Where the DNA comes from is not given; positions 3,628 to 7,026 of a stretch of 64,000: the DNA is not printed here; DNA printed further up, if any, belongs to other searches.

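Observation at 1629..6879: Unclassified two-gene cargo module: hydrolase-fold/ParB-HTH-like protein plus Zn-ribbon XPD/DinG-like Fe-S helicase with wHTH (candidate novel defence or anti-MGE system)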

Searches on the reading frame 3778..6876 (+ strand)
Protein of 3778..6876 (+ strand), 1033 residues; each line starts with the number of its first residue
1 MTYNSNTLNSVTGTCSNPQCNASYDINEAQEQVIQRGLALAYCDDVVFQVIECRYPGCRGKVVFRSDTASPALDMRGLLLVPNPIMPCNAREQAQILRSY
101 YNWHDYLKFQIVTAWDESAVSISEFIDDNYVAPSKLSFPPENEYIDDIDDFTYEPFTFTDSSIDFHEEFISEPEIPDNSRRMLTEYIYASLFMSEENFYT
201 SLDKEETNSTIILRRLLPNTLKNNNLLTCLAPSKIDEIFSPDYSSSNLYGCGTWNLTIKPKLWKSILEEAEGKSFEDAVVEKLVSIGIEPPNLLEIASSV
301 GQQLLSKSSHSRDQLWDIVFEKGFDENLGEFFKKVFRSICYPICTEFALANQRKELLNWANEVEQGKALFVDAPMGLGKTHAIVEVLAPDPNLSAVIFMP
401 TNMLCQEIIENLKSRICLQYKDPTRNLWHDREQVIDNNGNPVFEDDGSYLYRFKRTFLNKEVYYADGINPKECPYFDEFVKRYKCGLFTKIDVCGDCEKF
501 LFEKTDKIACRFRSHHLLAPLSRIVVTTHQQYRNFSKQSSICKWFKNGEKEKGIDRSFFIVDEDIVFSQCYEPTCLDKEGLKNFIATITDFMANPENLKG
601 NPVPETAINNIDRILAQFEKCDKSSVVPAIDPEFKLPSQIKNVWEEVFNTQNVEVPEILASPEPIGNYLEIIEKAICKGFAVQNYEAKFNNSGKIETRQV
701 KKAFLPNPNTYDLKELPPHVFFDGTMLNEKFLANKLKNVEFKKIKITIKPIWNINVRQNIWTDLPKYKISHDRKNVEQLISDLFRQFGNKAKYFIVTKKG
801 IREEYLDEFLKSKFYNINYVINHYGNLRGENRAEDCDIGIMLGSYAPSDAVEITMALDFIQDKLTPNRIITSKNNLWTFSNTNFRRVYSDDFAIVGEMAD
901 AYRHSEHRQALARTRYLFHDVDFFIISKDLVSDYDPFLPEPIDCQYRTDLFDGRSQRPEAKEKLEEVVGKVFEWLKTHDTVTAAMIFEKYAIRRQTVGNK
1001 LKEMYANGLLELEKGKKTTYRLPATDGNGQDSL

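Call 4: search_protein_families(library=pfam, proteins=[window:3778-6876:+], max_evalue=1)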
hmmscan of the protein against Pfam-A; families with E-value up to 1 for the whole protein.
window:3778-6876:+ (1033 aa): 3 families
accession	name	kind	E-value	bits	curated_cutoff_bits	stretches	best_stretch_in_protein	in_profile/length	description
PF00270.35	DEAD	-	5.6e-06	26.6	26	1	361-417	9-70/167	DEAD/DEAH box helicase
PF04851.21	ResIII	-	0.0091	16.4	22.5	1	351-437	7-97/164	Type III restriction enzyme, res subunit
PF01978.25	TrmB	-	0.022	15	25.6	1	970-1021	12-63/68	Sugar-specific transcriptional regulator TrmB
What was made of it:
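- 4891..4917 (+): Walker A / motif I (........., aa 372-380). Pfam DEAD E 5.6e-6 over aa 361-417 (call 4).
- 6649..6852 (+): C-terminal winged helix-turn-helix (aa 958-1025). Pfam TrmB E 0.022 (call 4).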

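Call 5: search_protein_families(library=padloc, proteins=[window:3778-6876:+], max_evalue=1)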
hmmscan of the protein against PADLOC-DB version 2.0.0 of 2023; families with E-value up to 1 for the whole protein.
window:3778-6876:+ (1033 aa): 7 families
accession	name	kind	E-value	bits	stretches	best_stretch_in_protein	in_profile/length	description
PDLC00184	HamB1|HamB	-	3.5e-06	23.5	1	311-416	76-180/738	DEAD-box helicase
PDLC01865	CARF3--CARF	-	0.0013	16.4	1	979-1023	163-204/215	-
PDLC02029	Cas3d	-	0.0053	12.9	1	371-410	50-89/758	-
PDLC01323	Cas3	-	0.012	13.4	1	365-415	11-57/294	CAS-I-D; effector_G3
PDLC01439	typeIV_DinG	-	0.018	11.7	1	361-563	29-193/575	CAS-IV-A; associated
PDLC01438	Csa3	-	0.024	12.7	1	968-1023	150-202/305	"CAS-I,CAS-II,CAS-III,CAS-IV,CAS-V,CAS-VI; associated_signaling"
PDLC03963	SoFic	-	0.034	11.5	1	962-1021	290-350/361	-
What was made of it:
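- On CasDinG / type IV CRISPR: PADLOC typeIV_DinG E 0.018 only (call 5).
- On Known anti-phage defence systems (PADLOC-DB 2.0): Gene 2: HamB1 E 3.5e-6 over aa 311-416 only; all others at E >= 1e-3 (call 5).
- Closest known: CasDinG. Different: The PADLOC typeIV_DinG match is only E 0.018 (call 5).
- The best is HamB1, E 3.5e-6, over the Walker A region only (call 5).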

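Call 6: search_protein_families(library=ncbifam, proteins=[window:3778-6876:+], max_evalue=1)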
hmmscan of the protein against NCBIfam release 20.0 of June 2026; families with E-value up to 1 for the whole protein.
window:3778-6876:+ (1033 aa): 0 families

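Call 7: search_protein_families(library=phrogs, proteins=[window:3778-6876:+], max_evalue=1)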
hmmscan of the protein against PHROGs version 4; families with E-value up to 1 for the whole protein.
window:3778-6876:+ (1033 aa): 5 families
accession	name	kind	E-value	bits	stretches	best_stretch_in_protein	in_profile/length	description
phrog_142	-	moron, auxiliary metabolic gene and host takeover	0.00099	20.2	1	958-1024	4-72/116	Ren-like exclusion protein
phrog_1687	-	transcription regulation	0.015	16.2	1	970-1020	6-56/162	MarR family transcrition regulator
phrog_21262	-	unknown function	0.023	16.1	1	97-134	30-69/76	-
phrog_2488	-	DNA, RNA and nucleotide metabolism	0.18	11.5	0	360-387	31-59/579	DNA helicase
phrog_2440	-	transcription regulation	0.47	11.4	0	970-1022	32-87/126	transcriptional regulator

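Call 9: search_solved_structures(query=window:3778-6876:+, max_evalue=1)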
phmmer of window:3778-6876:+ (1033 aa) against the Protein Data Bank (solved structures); distinct sequences matched with E-value up to 1: 1.
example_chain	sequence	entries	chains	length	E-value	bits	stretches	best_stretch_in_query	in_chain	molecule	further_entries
7o39_A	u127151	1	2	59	0.33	12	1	731-782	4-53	DivIVA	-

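Call 11: find_homologous_proteins(query=window:3778-6876:+)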
Query window:3778-6876:+ (1033 aa): 43 proteins with E <= 0.001 among 8000 candidates.
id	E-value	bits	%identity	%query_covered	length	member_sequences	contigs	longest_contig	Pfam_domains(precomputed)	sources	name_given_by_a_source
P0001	0.0e+0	2375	99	100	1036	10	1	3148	PF00270.36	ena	-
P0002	0.0e+0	1714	74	100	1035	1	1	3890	-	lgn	-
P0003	0.0e+0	1139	54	96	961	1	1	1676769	-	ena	-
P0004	0.0e+0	1068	51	100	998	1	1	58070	PF00270.36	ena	-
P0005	5.6e-286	970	46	99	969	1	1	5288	PF00270.36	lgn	-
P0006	7.6e-284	963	46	98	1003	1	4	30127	PF00270.36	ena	-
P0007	5.2e-280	950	47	98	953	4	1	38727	PF00270.36,PF04851.22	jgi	jgi:hypothetical protein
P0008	3.4e-257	874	43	98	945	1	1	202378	PF00270.36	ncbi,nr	ncbi:MAG: hypothetical protein KQI78_10805 [Deltaproteobacteria bacterium]|nr:hypothetical protein [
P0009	7.6e-255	867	42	98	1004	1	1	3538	-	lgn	-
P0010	2.4e-242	825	41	98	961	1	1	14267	PF00270.36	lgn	-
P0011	1.5e-235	803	40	98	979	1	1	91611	PF00270.36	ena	-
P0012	3.0e-233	795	49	78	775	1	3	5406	PF00270.36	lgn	-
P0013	7.8e-228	777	41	97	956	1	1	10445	-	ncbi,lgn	-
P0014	2.9e-226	772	41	98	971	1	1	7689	-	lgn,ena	-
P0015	2.8e-220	752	41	99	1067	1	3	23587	PF00270.36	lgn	-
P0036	8.9e-169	582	35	97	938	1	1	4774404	PF00270.36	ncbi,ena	-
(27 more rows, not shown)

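Call 14: find_encoding_contigs(protein=P0004, flank=10000, max_places=2)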
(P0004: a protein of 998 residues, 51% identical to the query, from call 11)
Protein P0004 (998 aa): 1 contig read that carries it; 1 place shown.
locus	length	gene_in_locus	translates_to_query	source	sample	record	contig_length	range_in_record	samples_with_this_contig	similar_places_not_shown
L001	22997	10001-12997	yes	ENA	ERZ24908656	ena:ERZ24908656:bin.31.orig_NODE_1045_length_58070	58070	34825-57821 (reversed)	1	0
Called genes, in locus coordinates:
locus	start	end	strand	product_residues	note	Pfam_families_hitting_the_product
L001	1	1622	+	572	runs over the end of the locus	PF02743:dCache_1, PF00512:HisKA (weak), PF02518:HATPase_c, PF14501:HATPase_c_5 (weak)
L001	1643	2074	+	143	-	PF00072:Response_reg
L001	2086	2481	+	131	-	PF00072:Response_reg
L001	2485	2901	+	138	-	PF00072:Response_reg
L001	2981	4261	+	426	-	PF01925:TauE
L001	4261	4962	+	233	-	-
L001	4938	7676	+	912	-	PF01326:PPDK_N, PF00391:PEP-utilizers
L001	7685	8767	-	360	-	PF00072:Response_reg, PF13487:HD_5, PF01966:HD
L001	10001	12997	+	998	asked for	PF00270:DEAD (weak)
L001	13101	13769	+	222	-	-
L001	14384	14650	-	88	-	-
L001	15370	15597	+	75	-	-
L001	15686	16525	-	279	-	PF12762:DDE_Tnp_IS1595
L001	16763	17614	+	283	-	PF12850:Metallophos_2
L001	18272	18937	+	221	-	-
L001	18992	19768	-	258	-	PF10127:RlaP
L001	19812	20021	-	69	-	-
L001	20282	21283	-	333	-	-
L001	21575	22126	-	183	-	-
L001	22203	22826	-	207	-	-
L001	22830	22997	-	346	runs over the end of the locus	-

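Call 15: find_encoding_contigs(protein=P0008, flank=10000, max_places=2)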
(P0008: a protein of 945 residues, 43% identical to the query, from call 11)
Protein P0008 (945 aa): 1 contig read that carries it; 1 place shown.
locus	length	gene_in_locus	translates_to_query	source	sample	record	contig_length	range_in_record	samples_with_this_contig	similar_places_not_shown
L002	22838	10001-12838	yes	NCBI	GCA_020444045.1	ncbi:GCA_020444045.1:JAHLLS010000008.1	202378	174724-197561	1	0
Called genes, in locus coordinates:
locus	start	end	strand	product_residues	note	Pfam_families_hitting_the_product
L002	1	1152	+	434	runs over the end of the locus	PF00890:FAD_binding_2, PF01266:DAO (weak), PF01946:Thi4 (weak), PF03486:HI0933_like (weak), PF07992:Pyr_redox_2 (weak), PF13450:NAD_binding_8, PF12838:Fer4_7, PF13187:Fer4_9, +7 more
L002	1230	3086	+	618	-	PF00890:FAD_binding_2 (weak), PF01266:DAO (weak), PF07992:Pyr_redox_2, PF12831:FAD_oxidored (weak), PF13450:NAD_binding_8 (weak), PF12838:Fer4_7 (weak), PF13237:Fer4_10 (weak), PF14697:Fer4_21 (weak), +3 more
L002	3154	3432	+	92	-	-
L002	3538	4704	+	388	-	PF12838:Fer4_7 (weak), PF13183:Fer4_8 (weak), PF13187:Fer4_9 (weak), PF13237:Fer4_10 (weak), PF13534:Fer4_17 (weak)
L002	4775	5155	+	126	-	PF02635:DsrE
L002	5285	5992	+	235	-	-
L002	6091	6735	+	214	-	PF13426:PAS_9 (weak), PF00512:HisKA (weak)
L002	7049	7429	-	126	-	PF18478:PIN_10, PF18480:DUF5615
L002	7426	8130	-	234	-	PF21321:HTH_66 (weak), PF04255:DUF433 (faint)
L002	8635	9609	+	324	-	PF13020:NOV_C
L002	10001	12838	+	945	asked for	PF00270:DEAD (weak)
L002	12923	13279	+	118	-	-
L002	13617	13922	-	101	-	PF14338:Mrr_N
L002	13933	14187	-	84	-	-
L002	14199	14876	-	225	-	-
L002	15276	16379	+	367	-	PF01878:EVE (weak), PF27126:NmeDI_C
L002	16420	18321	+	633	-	-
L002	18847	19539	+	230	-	PF04098:Rad52_Rad22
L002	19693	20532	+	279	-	PF12705:PDDEXK_1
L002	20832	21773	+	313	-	PF06067:DUF932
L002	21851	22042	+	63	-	-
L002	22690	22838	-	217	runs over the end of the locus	PF07589:PEP_exosort_dom (weak)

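Call 16: find_encoding_contigs(protein=P0036, flank=10000, max_places=2)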
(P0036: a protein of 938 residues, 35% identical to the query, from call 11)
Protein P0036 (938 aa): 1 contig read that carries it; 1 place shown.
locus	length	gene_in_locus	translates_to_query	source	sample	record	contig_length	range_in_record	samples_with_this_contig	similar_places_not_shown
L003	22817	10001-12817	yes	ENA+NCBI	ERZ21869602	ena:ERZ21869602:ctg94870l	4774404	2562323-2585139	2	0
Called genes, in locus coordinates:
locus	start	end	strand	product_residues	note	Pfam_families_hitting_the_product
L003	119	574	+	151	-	-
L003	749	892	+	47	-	-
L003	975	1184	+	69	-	-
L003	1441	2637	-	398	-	PF10263:SprT-like, PF10979:DUF2786, PF23771:DUF7168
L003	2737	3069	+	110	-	PF12844:HTH_19, PF13560:HTH_31 (weak), PF01381:HTH_3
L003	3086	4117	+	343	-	-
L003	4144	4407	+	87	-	-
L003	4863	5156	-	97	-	PF05016:ParE_toxin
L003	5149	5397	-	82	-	PF03693:ParD_antitoxin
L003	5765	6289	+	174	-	-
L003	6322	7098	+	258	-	-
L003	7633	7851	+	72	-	PF09720:Unstab_antitox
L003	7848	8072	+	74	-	-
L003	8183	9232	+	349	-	PF13565:HTH_32 (weak), PF13683:rve_3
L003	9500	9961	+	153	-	-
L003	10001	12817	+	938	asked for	PF00270:DEAD (faint)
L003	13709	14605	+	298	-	-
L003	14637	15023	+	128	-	PF11171:DUF2958 (weak)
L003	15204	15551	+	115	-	-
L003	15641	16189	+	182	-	PF04002:RadC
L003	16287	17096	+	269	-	-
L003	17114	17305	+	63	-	-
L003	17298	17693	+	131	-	-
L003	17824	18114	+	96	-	-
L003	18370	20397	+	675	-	PF13362:Toprim_3, PF13662:Toprim_4 (weak), PF19263:DUF5906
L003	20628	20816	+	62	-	-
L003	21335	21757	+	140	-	-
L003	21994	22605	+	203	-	PF00589:Phage_integrase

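Call 23: search_solved_structures(query=A1, max_evalue=1, show_alignments=2)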
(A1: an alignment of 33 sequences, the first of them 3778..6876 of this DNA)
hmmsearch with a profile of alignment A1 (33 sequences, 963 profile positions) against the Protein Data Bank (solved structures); distinct sequences matched with E-value up to 1: 21.
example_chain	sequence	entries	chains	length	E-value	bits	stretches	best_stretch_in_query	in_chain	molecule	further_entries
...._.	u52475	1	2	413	0.00016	22.9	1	316-417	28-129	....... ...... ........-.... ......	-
3oiy_A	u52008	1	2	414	0.00016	22.9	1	316-417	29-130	reverse gyrase helicase domain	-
3p4y_A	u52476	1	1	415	0.00016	22.9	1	316-417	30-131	reverse gyrase helicase domain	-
7fse_A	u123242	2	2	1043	0.00054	21.1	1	316-417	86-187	Reverse gyrase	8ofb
4ddt_A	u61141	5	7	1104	0.00055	21.1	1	316-417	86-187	Reverse gyrase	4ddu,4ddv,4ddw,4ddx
7fsf_A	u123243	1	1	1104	0.00055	21.1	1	316-417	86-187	Reverse gyrase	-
4lb5_A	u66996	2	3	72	0.0033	18.5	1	899-950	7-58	Protein kinase containing Z-DNA binding domains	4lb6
5j6x_A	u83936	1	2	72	0.0039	18.3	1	900-950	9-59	Z-DNA binding protein kinase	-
4egy_A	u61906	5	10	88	0.0088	17.1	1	900-951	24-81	Arabinose metabolism transcriptional repressor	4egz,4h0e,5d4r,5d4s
2rvc_A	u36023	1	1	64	0.016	16.3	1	902-950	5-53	Interferon-inducible and double-stranded-dependent eIF-2kinase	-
4kmf_A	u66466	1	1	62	0.017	16.2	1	902-950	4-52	Interferon-inducible and double-stranded-dependent eIF-2kinase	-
4hob_A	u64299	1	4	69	0.021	15.9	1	901-951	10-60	Putative uncharacterized protein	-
4wcg_A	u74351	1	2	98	0.051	14.6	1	901-951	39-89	ORF112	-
7fby_A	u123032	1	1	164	0.13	13.3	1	900-949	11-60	Transcriptional regulatory protein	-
9w4v_A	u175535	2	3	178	0.14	13.2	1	899-949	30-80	Uncharacterized HTH-type transcriptional regulator PH0140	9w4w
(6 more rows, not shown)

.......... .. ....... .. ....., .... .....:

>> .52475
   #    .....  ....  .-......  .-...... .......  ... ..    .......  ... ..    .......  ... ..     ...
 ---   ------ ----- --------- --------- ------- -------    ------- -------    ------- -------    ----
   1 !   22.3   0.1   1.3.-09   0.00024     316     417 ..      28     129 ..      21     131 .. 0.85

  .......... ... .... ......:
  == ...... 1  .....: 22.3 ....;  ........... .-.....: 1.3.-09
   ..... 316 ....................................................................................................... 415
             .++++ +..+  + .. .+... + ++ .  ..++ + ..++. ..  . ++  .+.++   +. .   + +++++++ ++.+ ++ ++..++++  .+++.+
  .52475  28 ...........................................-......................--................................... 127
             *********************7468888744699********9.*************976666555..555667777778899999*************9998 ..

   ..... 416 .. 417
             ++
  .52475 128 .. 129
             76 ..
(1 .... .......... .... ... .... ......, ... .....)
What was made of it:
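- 6649..6852 (+): Profile matches to Z-alpha and MarR-type wHTH chains, E 0.003-0.3 (call 23).
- Checked: Gene 2 C-terminal winged helix: weak TrmB/MarR/Z-alpha profile matches (calls 4, 23).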

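Call 25: find_related_loci(query=A1, collection=genome_contigs, flank=10000)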
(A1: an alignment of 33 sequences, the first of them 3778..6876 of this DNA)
Query A1 (1033 aa) in genome_contigs; peptide patterns used: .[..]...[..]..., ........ (x = any residue, [..] = any of these).
96 stretches matched a pattern; 4 encode a relative of the query (tblastn E <= 1e-3); 4 distinct loci.
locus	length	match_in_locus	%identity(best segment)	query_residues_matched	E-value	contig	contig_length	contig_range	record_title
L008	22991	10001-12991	45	1-1033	0e+0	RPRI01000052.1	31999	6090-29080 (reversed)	MAG: Desulfobacteraceae bacterium isolate metabat2.783 metabat2.783_Contig_985330, whole genome shotgun sequence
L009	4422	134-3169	42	10-1010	0e+0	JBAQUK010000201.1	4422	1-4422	MAG: Desulfosalsimonadaceae bacterium isolate MFD12006_ilm_asm_bin16 k127_7070, whole genome shotgun sequence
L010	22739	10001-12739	35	15-1020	8e-169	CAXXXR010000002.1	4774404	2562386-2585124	MAG: uncultured Desulfobacula sp. isolate ba3275e7-906c-4eb1-acbc-76e2ced2bb81 genome assembly, contig: contig_2, whole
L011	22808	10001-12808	32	14-1023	5e-166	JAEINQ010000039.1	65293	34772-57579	MAG: Desulfobacterales bacterium isolate MAG8 NODE_422_length_65293_cov_7.397065, whole genome shotgun sequence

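Call 39: find_encoding_contigs(protein=P0003, flank=10000, max_places=2)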
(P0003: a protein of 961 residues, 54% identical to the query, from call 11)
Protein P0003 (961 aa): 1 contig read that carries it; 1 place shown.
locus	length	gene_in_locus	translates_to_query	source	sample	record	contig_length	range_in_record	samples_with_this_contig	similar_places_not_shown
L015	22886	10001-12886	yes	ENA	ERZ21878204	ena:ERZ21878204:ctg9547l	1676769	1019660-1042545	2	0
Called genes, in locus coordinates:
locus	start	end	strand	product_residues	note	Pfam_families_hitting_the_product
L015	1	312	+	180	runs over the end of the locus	PF13338:AbiEi_4 (weak)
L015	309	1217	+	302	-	PF08843:AbiEii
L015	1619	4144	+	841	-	PF22548:AEP-TOTE, PF00270:DEAD, PF00271:Helicase_C (faint), PF04851:ResIII, PF13091:PLDc_2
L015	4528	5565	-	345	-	PF13784:Fic_N (weak), PF02661:Fic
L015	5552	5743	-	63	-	-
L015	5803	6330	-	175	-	PF07929:PRiA4_ORF3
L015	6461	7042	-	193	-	-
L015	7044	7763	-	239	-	-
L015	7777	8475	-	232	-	PF20582:UPF0758_N, PF04002:RadC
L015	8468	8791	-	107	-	PF13560:HTH_31, PF12844:HTH_19 (weak), PF01381:HTH_3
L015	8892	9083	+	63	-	-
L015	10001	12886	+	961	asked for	-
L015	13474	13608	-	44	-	-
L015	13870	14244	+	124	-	-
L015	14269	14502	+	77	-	-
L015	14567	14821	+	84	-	-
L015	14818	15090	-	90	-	-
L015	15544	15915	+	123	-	-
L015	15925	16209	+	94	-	PF00216:Bac_DNA_binding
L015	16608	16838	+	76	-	PF13083:KH_KhpA-B, PF00013:KH_1 (weak)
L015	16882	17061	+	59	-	-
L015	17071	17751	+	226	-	PF02586:SRAP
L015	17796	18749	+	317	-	PF28530:DUF8426, PF01939:NucS_C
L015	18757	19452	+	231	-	PF00929:RNase_T, PF01612:DNA_pol_A_exo1, PF12843:QSregVF_b (weak)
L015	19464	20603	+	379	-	PF00805:Pentapeptide, PF13576:Pentapeptide_3 (faint), PF13599:Pentapeptide_4 (weak), PF00805:Pentapeptide (weak), PF01582:TIR (faint), PF08937:ThsB_TIR (weak), PF13676:TIR_2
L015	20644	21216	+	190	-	-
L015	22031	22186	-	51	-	-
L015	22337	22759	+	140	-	-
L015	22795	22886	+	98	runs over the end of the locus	-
